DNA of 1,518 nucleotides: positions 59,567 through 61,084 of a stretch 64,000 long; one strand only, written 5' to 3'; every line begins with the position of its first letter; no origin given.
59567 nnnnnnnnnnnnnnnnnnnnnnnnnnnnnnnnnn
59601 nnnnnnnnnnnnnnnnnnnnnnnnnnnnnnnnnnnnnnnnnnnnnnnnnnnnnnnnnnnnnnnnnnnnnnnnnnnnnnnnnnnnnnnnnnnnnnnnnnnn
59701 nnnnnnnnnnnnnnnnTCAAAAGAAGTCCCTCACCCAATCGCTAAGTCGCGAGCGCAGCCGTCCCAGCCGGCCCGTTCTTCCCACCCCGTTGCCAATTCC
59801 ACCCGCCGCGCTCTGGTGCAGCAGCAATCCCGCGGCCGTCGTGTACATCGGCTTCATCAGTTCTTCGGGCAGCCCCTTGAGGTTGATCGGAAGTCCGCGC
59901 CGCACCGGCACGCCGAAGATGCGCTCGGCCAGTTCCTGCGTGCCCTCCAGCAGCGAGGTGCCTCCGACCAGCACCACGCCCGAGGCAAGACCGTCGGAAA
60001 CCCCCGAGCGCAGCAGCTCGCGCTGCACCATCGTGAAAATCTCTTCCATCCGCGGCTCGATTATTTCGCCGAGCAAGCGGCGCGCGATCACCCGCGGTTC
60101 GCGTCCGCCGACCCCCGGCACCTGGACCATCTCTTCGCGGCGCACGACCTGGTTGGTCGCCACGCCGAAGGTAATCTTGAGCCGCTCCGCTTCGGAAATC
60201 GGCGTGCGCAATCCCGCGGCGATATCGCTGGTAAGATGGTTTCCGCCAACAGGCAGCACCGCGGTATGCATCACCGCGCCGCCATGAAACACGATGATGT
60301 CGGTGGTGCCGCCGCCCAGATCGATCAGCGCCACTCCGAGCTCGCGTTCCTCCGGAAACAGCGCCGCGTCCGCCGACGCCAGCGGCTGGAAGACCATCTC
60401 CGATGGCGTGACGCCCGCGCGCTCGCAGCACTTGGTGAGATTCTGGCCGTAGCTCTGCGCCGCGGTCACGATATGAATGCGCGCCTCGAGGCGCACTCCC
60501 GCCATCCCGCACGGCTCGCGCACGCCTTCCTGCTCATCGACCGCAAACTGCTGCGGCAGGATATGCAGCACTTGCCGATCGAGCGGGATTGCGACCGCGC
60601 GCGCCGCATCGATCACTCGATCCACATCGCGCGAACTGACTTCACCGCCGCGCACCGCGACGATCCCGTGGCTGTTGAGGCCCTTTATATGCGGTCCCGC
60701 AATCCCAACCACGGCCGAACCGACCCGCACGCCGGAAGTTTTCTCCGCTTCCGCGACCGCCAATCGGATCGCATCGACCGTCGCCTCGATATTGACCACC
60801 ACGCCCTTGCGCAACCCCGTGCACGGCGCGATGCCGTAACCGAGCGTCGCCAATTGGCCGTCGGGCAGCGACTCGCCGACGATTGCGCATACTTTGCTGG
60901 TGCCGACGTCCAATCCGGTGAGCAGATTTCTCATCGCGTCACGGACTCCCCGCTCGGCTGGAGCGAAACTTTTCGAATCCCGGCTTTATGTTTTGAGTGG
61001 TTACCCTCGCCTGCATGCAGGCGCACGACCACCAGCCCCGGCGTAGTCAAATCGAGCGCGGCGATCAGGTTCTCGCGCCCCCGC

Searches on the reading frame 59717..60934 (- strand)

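Call 9: search_protein_families(library=pfam, proteins=[window:59717-60934:-], max_evalue=0.001)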
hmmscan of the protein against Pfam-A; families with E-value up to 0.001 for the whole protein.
window:59717-60934:- (405 aa): 6 families
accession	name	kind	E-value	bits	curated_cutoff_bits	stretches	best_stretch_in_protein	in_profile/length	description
PF14450.12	FtsA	-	1.2e-46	158.6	31.8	2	202-369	1-127/127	Cell division protein FtsA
PF02491.25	SHS2_FTSA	-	1.5e-30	105.8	25.4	1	80-157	1-79/79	SHS2 domain inserted in FTSA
PF06723.19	MreB_Mbl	-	2.9e-14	53.1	27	1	166-345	112-302/327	MreB/Mbl protein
PF06277.17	EutA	-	1.7e-07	30.9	27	1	190-250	134-194/475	Ethanolamine utilisation protein EutA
PF11104.14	PilM_2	-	0.0001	21.8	27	0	191-255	172-236/340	Type IV pilus assembly protein PilM;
PF00022.25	Actin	-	0.0001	21.5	27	0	191-250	135-190/410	Actin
